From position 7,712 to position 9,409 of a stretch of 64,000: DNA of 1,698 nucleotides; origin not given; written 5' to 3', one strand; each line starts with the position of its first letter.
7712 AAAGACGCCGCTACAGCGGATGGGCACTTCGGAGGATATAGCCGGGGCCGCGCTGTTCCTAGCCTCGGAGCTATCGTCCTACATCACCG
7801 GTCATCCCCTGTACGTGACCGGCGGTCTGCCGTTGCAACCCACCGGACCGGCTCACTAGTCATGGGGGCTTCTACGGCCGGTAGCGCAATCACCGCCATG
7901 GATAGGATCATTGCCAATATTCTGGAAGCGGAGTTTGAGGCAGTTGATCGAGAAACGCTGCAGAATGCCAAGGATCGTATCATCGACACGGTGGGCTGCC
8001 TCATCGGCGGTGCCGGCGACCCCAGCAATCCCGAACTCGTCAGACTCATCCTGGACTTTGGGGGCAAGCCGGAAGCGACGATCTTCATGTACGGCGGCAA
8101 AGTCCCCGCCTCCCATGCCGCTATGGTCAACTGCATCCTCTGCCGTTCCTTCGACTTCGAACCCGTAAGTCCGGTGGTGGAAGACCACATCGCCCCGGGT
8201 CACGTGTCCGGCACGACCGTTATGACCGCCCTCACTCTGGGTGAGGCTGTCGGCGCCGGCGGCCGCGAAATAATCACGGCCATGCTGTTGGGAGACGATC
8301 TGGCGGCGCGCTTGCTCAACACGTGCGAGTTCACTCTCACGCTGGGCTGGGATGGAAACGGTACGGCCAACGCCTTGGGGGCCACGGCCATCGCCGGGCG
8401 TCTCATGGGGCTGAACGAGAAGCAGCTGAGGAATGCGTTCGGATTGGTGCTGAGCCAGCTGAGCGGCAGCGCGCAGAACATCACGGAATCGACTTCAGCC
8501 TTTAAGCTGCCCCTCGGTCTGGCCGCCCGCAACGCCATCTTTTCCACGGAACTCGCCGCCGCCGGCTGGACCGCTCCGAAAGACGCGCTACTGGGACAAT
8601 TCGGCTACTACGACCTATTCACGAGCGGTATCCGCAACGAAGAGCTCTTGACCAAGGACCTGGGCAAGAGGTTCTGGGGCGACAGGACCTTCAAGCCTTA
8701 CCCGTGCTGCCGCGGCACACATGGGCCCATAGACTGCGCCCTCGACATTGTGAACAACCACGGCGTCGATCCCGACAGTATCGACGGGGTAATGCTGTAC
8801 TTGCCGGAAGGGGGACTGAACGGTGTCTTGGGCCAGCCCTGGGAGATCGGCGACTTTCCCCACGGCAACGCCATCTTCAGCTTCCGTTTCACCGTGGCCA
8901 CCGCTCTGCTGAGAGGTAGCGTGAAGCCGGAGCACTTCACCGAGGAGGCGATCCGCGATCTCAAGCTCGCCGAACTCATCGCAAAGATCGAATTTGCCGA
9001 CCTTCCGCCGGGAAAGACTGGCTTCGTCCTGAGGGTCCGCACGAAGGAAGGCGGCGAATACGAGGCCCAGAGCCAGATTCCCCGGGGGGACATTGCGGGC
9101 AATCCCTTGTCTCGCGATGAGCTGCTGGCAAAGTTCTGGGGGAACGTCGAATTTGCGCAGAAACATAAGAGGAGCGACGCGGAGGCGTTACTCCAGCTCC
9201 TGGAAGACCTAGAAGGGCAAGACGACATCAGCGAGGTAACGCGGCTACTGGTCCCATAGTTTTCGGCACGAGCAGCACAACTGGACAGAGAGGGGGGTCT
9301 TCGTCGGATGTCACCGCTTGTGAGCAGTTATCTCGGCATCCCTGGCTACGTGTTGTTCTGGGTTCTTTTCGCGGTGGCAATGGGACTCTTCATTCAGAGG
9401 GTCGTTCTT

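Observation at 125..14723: ETF-linked 2-hydroxyacid oxidase module with a membrane HdrD-like reductase, PrpD-family enzyme and TRAP importer, a possible uncharacterised organic-acid catabolic system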

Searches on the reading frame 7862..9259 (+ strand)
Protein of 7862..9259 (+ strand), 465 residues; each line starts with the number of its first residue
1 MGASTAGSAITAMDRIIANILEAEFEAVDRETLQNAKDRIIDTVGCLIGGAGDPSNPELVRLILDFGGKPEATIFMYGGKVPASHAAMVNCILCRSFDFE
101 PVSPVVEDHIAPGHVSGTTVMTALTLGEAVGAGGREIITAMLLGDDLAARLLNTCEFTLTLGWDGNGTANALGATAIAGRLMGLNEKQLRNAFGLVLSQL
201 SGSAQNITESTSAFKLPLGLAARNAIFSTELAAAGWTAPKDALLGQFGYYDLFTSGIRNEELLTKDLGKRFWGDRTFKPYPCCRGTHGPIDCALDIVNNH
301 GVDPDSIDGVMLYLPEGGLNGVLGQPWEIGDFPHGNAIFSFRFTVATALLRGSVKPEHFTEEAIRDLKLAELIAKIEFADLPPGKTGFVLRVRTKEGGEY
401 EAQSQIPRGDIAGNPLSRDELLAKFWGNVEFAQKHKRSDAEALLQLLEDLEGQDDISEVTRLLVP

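Call 3: search_protein_families(library=pfam, proteins=[window:7862-9259:+])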
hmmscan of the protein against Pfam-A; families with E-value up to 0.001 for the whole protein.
window:7862-9259:+ (465 aa): 2 families
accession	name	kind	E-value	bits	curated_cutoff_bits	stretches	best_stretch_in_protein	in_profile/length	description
PF03972.19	MmgE_PrpD_N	-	2e-41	142.3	32.1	1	20-256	7-238/244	MmgE/PrpD N-terminal domain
PF19305.4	MmgE_PrpD_C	-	3.4e-25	89.3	32.1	1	280-441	1-166/173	MmgE/PrpD C-terminal domain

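Call 4: search_protein_families(library=ncbifam, proteins=[window:7862-9259:+])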
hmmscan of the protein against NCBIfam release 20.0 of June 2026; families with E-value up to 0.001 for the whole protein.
window:7862-9259:+ (465 aa): 0 families

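Call 11: search_solved_structures(query=window:7862-9259:+, max_evalue=0.01)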
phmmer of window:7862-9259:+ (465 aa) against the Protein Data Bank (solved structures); distinct sequences matched with E-value up to 0.01: 10.
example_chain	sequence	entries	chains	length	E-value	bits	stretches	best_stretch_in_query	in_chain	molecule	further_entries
7bra_A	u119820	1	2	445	1.8e-25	92.9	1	31-427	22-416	Bacillus subtilis IRG1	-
7e9d_A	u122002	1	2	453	1.3e-24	90.1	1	31-427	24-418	IRG1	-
2hp0_A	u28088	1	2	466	2.4e-24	89.3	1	20-389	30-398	IDS-epimerase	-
2hp3_A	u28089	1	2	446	2.6e-24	89.1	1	22-389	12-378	IDS-epimerase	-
7br9_A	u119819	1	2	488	2.6e-18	69.4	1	33-463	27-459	Cis-aconitate decarboxylase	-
6r6t_A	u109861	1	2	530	3.4e-18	69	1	33-463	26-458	Cis-aconitate decarboxylase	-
12vt_A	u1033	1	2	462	7.5e-16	61.3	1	32-463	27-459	Cis-aconitate decarboxylase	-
12vw_A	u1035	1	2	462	8.2e-16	61.1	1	32-463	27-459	Cis-aconitate decarboxylase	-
12ux_A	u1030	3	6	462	1.1e-15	60.7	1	32-463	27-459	Cis-aconitate decarboxylase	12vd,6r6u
12vq_A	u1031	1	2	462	1.8e-15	60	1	32-463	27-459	Cis-aconitate decarboxylase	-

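Call 75: search_solved_structures(query=window:7862-9259:+, max_evalue=1e-10, show_alignments=5)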
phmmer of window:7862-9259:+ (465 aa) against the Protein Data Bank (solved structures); distinct sequences matched with E-value up to 1e-10: 10.
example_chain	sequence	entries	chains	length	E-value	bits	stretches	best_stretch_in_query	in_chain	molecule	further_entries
7bra_A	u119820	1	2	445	1.8e-25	92.9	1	31-427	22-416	Bacillus subtilis IRG1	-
7e9d_A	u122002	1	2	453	1.3e-24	90.1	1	31-427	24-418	IRG1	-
2hp0_A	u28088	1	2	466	2.4e-24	89.3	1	20-389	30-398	IDS-epimerase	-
2hp3_A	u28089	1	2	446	2.6e-24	89.1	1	22-389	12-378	IDS-epimerase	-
7br9_A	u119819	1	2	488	2.6e-18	69.4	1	33-463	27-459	Cis-aconitate decarboxylase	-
6r6t_A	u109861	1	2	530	3.4e-18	69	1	33-463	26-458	Cis-aconitate decarboxylase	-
12vt_A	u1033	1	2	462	7.5e-16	61.3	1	32-463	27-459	Cis-aconitate decarboxylase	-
12vw_A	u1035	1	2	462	8.2e-16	61.1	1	32-463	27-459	Cis-aconitate decarboxylase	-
12ux_A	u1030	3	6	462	1.1e-15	60.7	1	32-463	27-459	Cis-aconitate decarboxylase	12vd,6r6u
12vq_A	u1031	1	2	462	1.8e-15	60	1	32-463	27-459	Cis-aconitate decarboxylase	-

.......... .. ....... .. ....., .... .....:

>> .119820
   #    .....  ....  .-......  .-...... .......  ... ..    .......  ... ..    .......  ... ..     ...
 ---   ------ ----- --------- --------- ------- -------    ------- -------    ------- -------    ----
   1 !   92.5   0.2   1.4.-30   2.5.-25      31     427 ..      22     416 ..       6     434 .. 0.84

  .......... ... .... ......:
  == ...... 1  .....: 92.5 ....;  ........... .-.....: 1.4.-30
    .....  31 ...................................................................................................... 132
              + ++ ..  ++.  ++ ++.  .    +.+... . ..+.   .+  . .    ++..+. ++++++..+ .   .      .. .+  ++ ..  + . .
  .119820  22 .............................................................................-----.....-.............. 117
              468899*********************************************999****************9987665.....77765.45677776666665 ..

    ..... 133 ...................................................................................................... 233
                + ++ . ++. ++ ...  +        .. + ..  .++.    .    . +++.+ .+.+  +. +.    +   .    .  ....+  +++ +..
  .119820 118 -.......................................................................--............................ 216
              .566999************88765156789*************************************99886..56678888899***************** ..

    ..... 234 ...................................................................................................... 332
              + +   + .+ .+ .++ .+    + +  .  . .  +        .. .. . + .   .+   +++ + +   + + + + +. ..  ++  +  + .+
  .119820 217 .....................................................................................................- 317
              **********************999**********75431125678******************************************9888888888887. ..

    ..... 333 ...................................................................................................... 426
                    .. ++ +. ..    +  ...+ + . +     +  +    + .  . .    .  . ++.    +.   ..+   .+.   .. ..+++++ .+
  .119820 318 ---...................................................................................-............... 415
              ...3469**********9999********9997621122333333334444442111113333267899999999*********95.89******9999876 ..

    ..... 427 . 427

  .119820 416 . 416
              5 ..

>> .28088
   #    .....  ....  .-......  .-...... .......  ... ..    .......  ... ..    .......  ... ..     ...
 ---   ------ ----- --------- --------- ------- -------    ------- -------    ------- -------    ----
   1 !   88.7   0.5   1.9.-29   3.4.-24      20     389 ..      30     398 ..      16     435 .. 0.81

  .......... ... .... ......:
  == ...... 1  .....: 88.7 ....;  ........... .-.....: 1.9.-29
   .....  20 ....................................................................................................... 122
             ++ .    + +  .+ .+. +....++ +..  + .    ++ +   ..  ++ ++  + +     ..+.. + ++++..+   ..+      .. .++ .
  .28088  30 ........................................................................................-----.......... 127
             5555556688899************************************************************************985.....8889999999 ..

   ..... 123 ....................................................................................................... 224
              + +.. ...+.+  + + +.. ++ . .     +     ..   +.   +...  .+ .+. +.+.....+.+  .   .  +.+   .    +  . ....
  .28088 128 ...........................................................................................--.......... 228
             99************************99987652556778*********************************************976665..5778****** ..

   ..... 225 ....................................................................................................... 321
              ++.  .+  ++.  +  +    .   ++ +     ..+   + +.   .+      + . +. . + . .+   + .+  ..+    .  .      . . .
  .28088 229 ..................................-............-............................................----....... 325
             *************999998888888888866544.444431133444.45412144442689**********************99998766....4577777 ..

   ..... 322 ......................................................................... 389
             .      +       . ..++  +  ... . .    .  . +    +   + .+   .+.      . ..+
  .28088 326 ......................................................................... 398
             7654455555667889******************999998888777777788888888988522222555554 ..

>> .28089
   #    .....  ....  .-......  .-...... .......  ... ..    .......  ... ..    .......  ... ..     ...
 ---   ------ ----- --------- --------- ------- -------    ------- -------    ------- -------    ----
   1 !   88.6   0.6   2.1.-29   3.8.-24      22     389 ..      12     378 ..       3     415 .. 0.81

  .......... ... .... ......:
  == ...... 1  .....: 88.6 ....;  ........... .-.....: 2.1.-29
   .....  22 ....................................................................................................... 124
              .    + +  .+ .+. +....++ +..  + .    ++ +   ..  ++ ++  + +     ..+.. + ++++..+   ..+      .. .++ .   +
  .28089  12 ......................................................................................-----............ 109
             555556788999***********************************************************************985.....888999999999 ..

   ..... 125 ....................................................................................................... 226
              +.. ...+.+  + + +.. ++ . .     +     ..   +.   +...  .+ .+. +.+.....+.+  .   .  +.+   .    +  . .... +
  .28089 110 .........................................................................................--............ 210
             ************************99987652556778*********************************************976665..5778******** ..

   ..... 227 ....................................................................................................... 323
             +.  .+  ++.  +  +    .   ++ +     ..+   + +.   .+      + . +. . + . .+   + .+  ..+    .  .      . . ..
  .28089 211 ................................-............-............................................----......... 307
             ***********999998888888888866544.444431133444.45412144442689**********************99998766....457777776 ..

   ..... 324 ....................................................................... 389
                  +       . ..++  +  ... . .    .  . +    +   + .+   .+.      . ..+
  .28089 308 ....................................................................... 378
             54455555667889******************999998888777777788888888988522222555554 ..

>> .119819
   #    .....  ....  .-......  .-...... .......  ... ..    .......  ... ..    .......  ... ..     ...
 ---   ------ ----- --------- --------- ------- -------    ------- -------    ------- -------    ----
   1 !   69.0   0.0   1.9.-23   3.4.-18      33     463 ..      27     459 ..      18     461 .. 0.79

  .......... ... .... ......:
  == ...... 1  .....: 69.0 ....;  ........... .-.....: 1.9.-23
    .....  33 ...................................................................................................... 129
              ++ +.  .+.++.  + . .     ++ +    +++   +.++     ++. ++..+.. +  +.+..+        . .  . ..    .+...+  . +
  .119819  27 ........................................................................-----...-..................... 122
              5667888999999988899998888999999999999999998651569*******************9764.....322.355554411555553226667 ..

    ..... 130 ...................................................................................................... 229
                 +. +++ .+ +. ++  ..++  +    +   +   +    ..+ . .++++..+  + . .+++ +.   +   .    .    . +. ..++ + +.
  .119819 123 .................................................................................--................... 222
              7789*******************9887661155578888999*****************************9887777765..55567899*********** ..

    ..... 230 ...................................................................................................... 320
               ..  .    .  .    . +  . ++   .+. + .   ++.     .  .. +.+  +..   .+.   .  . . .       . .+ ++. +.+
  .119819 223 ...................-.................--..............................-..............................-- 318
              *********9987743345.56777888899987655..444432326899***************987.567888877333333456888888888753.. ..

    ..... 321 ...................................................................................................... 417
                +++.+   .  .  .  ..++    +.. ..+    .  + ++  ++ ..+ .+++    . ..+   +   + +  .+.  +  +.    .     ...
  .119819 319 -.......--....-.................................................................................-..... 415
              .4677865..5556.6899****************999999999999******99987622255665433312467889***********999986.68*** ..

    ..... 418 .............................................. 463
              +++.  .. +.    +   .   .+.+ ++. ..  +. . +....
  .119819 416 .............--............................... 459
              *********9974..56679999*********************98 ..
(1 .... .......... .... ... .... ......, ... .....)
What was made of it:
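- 7862..9259 (+): MmgE/PrpD-family protein (465 aa), subgroup unassigned. The nearest structures are B. subtilis IRG1-like and iminodisuccinate epimerase (about 2e-25), then cis-aconitate decarboxylase (about 3e-18) (calls 11, 75).
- On cis-Aconitate decarboxylase (CAD/IRG1) subgroup of MmgE/PrpD: Thr97 becomes Val, His159 becomes Asp and His277 becomes Cys (call 75).
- Tried and rejected: Rejected on 3 of 7 residues (call 75).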
